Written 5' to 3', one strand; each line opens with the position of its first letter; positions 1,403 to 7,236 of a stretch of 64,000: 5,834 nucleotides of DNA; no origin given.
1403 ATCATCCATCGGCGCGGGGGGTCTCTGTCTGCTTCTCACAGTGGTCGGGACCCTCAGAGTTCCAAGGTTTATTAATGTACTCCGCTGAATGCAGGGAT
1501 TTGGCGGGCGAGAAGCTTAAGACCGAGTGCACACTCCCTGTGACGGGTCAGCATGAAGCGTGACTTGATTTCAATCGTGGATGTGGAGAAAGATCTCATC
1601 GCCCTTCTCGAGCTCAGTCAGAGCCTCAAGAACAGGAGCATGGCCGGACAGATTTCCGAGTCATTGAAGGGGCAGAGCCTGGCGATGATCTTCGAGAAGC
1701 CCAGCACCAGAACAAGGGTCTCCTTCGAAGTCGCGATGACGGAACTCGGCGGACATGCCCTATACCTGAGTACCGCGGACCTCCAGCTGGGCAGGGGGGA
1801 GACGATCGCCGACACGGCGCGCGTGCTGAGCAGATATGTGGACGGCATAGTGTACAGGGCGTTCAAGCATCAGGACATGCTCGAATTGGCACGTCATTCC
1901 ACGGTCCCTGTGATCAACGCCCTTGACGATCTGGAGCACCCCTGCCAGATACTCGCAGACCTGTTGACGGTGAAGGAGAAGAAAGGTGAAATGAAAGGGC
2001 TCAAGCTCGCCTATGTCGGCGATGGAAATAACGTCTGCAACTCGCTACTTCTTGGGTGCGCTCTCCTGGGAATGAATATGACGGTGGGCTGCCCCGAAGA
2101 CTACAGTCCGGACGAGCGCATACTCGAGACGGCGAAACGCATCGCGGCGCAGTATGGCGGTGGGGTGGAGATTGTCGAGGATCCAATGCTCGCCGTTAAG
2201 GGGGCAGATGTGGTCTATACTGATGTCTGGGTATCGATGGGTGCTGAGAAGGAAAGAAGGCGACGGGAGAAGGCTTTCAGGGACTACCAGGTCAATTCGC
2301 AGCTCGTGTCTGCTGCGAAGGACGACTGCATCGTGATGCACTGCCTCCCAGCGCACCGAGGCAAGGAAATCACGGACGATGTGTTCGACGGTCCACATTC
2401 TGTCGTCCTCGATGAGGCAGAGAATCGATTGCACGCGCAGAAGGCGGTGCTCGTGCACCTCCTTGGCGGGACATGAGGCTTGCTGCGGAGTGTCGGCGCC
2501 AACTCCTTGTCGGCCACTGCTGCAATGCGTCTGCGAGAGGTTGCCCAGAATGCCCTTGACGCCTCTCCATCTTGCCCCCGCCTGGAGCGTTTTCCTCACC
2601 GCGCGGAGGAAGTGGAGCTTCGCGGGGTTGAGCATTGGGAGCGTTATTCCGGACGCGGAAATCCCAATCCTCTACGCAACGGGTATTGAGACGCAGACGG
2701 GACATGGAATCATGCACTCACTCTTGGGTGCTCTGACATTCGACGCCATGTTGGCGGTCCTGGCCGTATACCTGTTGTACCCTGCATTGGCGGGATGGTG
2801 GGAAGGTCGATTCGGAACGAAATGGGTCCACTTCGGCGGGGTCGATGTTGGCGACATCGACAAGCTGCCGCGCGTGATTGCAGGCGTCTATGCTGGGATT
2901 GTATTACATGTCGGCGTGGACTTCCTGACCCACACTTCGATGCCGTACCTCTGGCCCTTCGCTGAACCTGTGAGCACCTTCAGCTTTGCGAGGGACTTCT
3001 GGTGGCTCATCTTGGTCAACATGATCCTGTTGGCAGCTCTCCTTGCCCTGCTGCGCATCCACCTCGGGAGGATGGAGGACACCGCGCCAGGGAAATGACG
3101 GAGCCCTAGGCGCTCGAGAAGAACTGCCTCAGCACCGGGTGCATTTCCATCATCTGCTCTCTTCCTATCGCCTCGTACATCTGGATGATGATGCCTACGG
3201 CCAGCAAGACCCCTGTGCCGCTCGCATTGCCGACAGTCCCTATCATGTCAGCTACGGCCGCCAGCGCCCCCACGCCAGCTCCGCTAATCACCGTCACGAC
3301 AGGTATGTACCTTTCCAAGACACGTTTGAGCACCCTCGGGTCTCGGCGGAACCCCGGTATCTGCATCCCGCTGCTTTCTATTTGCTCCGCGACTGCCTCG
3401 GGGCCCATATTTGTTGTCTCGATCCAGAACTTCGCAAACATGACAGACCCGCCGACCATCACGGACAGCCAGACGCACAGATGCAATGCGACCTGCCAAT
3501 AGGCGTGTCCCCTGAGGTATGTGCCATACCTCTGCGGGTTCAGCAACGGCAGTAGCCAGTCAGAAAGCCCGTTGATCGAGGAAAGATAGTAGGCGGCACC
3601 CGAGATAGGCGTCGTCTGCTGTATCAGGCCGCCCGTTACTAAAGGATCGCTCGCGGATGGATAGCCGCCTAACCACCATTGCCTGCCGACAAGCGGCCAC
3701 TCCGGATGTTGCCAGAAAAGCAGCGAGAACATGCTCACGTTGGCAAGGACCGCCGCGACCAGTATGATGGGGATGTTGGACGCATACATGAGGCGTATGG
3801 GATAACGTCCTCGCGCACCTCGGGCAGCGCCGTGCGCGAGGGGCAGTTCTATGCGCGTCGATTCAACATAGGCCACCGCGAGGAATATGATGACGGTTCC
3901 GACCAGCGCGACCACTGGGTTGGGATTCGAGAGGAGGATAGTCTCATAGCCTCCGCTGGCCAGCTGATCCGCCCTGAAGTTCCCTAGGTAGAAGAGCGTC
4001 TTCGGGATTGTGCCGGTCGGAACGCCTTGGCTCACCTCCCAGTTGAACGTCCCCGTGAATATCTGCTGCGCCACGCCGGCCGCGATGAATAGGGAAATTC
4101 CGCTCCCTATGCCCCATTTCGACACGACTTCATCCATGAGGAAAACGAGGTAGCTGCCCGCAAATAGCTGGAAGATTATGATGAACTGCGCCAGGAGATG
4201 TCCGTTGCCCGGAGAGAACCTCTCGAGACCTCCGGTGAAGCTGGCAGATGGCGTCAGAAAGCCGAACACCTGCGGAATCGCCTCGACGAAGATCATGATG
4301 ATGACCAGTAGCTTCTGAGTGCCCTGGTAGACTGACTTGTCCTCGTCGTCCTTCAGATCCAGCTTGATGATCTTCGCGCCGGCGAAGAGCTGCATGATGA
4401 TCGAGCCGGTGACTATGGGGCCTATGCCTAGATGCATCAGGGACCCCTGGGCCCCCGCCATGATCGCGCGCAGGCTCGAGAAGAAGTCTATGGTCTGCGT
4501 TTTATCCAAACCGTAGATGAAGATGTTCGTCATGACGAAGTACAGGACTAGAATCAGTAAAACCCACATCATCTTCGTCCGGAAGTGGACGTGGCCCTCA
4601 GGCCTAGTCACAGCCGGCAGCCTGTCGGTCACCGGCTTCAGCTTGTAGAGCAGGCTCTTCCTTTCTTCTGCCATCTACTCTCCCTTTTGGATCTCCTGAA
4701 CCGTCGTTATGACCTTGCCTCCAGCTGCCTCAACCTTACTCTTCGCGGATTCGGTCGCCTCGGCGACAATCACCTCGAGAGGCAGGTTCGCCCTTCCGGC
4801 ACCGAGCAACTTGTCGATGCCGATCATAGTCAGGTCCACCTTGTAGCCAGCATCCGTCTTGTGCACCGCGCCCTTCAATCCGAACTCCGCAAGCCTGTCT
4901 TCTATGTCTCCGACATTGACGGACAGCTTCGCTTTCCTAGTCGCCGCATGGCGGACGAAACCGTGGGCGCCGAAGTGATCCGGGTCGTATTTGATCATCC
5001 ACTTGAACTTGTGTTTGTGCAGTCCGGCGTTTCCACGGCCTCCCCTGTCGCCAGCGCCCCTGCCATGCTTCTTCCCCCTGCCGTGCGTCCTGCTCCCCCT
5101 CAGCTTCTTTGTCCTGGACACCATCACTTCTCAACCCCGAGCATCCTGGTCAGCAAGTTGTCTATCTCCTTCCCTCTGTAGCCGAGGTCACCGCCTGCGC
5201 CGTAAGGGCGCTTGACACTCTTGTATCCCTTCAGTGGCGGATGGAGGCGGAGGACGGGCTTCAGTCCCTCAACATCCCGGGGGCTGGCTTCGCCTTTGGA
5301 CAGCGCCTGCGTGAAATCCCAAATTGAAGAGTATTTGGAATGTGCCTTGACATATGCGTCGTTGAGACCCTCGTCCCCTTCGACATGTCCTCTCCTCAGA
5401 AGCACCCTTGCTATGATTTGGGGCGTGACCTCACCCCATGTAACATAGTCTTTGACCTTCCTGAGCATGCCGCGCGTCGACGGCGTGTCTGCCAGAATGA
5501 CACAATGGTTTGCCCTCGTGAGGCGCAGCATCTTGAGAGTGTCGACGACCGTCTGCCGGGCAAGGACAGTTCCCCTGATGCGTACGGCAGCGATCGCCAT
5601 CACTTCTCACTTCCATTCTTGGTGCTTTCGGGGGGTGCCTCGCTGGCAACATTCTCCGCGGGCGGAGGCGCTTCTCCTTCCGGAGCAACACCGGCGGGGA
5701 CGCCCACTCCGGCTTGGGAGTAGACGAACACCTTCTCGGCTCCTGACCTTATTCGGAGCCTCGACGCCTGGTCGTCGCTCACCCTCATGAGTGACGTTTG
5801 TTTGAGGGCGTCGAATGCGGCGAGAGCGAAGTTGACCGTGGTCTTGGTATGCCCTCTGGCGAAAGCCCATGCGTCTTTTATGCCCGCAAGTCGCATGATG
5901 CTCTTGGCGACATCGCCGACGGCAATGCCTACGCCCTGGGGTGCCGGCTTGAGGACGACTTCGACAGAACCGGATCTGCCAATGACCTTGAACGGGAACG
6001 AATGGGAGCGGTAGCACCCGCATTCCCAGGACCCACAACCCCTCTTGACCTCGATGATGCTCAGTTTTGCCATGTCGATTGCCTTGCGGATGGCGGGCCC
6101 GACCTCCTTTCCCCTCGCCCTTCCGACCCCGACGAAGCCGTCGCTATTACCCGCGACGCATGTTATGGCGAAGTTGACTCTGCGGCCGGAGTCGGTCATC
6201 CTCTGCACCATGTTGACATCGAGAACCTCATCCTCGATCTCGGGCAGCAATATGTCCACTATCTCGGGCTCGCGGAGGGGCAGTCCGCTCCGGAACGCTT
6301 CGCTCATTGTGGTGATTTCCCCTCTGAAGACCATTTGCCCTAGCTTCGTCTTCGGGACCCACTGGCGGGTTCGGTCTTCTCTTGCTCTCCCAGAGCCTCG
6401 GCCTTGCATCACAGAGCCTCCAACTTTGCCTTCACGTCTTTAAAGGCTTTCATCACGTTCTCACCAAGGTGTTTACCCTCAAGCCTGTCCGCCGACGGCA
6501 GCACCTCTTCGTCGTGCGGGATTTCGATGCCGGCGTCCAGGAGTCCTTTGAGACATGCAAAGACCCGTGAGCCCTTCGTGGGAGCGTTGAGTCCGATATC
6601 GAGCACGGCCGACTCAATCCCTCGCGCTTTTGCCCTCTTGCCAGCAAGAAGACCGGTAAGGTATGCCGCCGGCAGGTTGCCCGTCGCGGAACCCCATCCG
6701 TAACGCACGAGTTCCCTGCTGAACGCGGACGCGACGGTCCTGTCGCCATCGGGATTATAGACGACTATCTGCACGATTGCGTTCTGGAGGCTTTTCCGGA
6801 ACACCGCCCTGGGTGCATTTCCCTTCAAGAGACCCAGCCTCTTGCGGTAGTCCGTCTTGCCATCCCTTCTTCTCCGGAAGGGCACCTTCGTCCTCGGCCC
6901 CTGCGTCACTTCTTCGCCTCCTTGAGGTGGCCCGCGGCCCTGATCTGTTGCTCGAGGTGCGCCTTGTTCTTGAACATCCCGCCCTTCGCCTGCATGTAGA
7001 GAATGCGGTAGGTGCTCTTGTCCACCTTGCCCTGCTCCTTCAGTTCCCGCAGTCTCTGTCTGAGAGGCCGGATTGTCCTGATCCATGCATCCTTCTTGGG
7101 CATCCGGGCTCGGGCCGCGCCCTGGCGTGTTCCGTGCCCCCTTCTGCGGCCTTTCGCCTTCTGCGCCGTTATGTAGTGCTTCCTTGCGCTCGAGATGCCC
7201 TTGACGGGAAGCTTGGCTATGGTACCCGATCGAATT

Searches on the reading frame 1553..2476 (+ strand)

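Call 50: search_protein_families(library=pfam, proteins=[window:1553-2476:+], max_evalue=0.001)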
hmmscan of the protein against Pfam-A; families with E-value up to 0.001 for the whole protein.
window:1553-2476:+ (307 aa): 2 families
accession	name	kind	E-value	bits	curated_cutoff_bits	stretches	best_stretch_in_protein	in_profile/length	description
PF00185.30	OTCace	-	1.4e-62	210.9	29.4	1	148-302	1-156/157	Aspartate/ornithine carbamoyltransferase, Asp/Orn binding domain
PF02729.26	OTCace_N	-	4.3e-51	173.3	29.9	1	3-142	1-148/148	Aspartate/ornithine carbamoyltransferase, carbamoyl-P binding domain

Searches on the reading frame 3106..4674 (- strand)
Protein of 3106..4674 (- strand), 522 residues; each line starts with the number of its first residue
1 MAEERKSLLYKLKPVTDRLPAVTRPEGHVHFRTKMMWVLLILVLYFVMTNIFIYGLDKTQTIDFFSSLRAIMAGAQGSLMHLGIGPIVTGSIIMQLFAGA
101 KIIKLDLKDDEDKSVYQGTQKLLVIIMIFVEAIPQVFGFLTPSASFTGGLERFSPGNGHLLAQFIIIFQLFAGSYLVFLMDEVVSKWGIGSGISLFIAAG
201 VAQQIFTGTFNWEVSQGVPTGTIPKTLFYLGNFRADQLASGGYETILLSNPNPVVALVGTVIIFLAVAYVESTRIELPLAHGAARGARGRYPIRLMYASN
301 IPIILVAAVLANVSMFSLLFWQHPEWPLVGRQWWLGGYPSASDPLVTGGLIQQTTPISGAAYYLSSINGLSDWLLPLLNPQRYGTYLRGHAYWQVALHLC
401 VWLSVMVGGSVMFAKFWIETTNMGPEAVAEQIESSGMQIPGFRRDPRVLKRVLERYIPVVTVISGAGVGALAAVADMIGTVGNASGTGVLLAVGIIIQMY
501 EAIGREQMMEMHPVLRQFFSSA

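Call 50: search_protein_families(library=pfam, proteins=[window:3106-4674:-], max_evalue=0.001)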
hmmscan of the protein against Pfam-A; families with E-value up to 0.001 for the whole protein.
window:3106-4674:- (522 aa): 2 families
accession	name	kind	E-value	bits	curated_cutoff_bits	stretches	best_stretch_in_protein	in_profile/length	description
PF00344.25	SecY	-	4.6e-70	236.9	32.2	1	78-500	1-306/306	SecY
PF10559.14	Plug_translocon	-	1.4e-13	50.8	22.1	1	43-77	1-35/35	Plug domain of Sec61p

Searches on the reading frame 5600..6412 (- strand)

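Call 50: search_protein_families(library=pfam, proteins=[window:5600-6412:-], max_evalue=0.001)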
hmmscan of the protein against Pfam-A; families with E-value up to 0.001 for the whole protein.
window:5600-6412:- (270 aa): 2 families
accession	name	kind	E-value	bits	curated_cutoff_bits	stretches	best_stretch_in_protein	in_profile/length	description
PF00333.26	Ribosomal_S5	-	1.6e-21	76.5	27.1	1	60-123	2-65/65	Ribosomal protein S5, N-terminal domain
PF03719.21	Ribosomal_S5_C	-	1.8e-21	75.8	21.5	1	145-209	1-64/71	Ribosomal protein S5, C-terminal domain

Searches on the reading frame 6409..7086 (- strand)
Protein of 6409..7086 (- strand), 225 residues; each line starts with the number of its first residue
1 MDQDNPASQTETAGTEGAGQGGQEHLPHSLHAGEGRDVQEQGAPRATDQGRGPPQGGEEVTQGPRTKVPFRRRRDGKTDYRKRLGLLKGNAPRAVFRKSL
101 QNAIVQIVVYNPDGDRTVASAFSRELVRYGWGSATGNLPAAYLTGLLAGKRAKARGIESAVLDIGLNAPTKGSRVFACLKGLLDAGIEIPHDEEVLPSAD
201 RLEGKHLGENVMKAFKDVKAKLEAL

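Call 50: search_protein_families(library=pfam, proteins=[window:6409-7086:-], max_evalue=0.001)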
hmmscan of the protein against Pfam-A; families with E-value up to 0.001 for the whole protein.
window:6409-7086:- (225 aa): 1 family
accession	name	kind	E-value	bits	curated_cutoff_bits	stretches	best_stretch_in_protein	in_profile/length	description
PF17144.9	Ribosomal_L5e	-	4.9e-27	95.4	27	2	65-153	2-97/163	Ribosomal large subunit proteins 60S L5, and 50S L18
